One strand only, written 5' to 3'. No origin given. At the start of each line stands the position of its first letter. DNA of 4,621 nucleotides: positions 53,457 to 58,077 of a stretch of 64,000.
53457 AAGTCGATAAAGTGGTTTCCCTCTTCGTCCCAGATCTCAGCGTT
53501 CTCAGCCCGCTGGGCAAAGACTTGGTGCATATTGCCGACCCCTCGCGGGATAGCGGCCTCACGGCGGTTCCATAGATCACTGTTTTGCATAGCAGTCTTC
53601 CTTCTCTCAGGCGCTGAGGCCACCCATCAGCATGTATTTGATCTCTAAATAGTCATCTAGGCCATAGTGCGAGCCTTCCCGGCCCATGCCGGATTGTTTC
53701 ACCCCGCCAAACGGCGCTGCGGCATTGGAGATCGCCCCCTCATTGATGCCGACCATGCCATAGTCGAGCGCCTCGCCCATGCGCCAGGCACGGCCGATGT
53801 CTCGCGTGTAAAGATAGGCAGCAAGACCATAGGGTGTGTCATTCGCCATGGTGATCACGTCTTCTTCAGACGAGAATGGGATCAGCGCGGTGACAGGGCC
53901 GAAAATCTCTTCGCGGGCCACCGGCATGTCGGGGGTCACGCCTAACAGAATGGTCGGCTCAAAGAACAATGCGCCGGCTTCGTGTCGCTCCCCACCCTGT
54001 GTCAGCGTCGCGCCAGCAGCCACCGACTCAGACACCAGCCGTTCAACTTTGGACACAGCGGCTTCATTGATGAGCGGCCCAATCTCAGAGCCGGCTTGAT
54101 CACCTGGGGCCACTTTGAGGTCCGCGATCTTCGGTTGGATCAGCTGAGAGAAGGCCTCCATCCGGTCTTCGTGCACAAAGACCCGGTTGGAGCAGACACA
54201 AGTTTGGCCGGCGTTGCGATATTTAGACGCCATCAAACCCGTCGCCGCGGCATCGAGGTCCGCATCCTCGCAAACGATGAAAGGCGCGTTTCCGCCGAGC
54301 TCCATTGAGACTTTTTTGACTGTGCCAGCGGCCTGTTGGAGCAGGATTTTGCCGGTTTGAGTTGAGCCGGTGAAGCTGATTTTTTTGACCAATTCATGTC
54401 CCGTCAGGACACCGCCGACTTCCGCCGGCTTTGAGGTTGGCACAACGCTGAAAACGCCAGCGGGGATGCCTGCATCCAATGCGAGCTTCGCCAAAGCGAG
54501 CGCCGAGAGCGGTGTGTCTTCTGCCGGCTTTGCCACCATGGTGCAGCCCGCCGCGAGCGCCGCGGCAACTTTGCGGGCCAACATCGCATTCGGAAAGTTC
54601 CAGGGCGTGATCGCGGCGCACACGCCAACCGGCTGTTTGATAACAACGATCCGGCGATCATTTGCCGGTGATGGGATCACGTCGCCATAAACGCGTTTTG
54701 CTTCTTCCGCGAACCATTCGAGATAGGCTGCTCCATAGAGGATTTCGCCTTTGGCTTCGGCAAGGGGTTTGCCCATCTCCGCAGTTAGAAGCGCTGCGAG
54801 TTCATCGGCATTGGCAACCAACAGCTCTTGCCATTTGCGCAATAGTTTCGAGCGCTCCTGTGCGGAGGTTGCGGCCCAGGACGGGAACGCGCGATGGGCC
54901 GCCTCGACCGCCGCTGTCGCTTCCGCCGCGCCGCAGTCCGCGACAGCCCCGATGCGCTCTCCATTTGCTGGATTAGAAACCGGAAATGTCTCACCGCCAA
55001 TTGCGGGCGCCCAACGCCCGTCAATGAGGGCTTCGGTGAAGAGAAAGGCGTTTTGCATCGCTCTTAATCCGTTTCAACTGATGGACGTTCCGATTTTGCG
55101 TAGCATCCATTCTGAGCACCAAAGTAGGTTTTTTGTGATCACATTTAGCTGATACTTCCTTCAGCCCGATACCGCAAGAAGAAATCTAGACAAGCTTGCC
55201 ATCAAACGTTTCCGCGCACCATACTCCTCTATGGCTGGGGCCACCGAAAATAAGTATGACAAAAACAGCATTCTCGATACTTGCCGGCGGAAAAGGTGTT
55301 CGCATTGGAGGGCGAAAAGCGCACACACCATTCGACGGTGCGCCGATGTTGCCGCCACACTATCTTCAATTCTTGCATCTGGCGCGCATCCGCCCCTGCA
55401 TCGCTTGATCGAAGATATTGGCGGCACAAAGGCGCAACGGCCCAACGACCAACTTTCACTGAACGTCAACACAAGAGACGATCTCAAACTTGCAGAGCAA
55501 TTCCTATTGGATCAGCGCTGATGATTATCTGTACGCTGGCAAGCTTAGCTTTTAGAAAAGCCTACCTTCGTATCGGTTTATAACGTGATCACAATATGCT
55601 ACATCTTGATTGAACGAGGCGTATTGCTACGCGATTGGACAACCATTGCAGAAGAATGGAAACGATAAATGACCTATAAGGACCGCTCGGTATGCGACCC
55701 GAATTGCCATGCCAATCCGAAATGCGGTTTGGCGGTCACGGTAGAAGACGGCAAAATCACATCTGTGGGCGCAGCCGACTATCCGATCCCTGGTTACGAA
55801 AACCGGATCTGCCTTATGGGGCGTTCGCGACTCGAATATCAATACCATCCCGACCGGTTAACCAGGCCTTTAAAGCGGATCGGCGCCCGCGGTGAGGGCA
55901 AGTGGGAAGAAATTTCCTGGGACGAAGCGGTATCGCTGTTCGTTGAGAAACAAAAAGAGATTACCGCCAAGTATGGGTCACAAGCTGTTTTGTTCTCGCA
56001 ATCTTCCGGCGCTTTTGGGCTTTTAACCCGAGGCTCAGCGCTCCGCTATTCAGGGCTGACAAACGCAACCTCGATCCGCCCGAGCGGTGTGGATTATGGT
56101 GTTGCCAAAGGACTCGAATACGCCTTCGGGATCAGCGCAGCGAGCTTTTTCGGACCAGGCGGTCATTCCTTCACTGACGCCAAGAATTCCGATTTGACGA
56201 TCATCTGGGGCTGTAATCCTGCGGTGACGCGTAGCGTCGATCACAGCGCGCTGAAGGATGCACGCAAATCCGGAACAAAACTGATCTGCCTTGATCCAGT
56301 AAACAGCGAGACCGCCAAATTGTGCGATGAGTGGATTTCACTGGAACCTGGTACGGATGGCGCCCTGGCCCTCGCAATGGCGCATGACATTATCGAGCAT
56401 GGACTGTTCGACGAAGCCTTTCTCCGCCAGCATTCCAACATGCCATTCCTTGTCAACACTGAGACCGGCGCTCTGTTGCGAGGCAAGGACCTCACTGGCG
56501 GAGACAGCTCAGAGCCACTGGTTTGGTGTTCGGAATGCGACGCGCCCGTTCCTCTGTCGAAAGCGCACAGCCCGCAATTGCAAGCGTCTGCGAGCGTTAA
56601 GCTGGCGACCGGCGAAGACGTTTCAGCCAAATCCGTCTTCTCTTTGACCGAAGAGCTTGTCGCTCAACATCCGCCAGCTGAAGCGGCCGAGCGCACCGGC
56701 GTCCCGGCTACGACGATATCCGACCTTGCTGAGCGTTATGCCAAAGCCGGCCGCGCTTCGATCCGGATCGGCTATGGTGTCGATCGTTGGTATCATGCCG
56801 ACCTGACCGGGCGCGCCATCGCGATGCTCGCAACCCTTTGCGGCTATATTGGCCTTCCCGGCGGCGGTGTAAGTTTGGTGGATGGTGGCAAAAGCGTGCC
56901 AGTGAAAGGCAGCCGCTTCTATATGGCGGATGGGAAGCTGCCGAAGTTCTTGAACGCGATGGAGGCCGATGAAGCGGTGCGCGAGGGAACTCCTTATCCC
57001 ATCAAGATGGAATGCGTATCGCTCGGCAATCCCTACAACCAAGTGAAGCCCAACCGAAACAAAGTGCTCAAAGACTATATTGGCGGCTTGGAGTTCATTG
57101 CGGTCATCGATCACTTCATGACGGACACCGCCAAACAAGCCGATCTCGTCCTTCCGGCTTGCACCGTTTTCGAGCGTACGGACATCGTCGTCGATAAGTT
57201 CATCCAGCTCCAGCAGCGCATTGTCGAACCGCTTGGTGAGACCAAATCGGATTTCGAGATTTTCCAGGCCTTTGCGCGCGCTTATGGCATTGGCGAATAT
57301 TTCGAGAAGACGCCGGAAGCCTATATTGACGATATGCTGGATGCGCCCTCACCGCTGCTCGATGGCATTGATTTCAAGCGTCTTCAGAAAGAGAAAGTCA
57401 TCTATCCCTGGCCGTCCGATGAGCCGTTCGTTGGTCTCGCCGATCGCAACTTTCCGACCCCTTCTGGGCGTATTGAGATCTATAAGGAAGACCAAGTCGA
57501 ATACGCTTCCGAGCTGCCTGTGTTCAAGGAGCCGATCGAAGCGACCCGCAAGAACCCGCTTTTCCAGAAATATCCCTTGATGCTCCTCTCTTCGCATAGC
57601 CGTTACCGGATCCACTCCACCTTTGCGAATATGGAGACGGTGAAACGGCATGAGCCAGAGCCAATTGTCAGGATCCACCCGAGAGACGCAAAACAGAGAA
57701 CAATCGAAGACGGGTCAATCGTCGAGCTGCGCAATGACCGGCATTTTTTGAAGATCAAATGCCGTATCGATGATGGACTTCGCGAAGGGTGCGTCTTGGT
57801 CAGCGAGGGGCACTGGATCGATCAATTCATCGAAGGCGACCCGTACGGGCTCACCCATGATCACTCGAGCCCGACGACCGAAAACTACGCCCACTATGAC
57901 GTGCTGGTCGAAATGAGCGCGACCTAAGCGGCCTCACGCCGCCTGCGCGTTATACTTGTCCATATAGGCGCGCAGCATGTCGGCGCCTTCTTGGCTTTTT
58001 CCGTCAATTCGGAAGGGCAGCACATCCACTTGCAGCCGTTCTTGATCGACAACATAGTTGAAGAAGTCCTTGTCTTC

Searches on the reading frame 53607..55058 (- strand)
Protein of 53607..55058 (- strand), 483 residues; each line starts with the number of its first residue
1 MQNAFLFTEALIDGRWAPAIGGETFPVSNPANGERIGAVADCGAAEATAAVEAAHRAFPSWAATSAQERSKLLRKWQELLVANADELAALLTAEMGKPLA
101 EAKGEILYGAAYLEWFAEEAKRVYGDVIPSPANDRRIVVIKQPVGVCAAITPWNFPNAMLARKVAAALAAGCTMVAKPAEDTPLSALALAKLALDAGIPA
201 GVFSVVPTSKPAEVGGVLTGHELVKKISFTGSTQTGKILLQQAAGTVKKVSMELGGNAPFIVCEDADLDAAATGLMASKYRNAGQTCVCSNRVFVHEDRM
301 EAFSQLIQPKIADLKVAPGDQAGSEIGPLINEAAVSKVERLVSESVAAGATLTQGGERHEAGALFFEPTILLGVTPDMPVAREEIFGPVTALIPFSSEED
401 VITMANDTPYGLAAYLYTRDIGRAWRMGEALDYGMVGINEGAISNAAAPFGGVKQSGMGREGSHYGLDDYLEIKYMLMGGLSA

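Call 54: search_protein_families(library=pfam, proteins=[window:53607-55058:-])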
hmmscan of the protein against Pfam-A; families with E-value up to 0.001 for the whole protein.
window:53607-55058:- (483 aa): 1 family
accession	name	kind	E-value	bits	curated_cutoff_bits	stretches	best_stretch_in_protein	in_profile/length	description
PF00171.27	Aldedh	-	1.8e-169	564.6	23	1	20-475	5-460/461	Aldehyde dehydrogenase family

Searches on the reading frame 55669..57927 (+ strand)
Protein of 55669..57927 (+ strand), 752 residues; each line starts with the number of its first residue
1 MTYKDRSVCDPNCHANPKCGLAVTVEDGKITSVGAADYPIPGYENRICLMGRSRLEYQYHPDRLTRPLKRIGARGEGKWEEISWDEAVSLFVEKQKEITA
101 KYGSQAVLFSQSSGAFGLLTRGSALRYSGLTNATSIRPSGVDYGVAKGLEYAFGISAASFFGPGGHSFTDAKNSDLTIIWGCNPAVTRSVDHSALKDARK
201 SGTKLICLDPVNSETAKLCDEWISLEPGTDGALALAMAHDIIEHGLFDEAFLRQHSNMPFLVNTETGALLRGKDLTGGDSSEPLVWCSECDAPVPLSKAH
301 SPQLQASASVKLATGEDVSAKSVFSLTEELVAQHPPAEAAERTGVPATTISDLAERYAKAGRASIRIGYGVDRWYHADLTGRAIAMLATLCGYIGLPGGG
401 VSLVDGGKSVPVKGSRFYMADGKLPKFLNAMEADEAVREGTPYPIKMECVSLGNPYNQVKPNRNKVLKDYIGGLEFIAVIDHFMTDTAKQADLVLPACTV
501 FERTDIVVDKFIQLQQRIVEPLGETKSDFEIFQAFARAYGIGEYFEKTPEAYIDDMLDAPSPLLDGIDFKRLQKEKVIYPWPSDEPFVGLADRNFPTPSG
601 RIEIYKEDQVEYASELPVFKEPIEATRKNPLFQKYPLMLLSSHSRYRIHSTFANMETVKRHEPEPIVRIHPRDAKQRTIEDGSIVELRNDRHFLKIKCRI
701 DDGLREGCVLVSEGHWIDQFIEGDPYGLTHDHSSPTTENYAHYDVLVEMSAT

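Call 54: search_protein_families(library=pfam, proteins=[window:55669-57927:+])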
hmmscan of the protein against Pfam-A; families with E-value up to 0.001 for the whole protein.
window:55669-57927:+ (752 aa): 3 families
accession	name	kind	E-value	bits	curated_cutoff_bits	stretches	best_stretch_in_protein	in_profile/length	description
PF00384.28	Molybdopterin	-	4.2e-48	164.6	24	1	63-537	1-352/353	Molybdopterin oxidoreductase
PF01568.27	Molydop_binding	-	3.5e-16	59.6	26.8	1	637-739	1-103/110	Molydopterin dinucleotide binding domain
PF04879.21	Molybdop_Fe4S4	-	0.0004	20.7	22.7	1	5-60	4-55/55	Molybdopterin oxidoreductase Fe4S4 domain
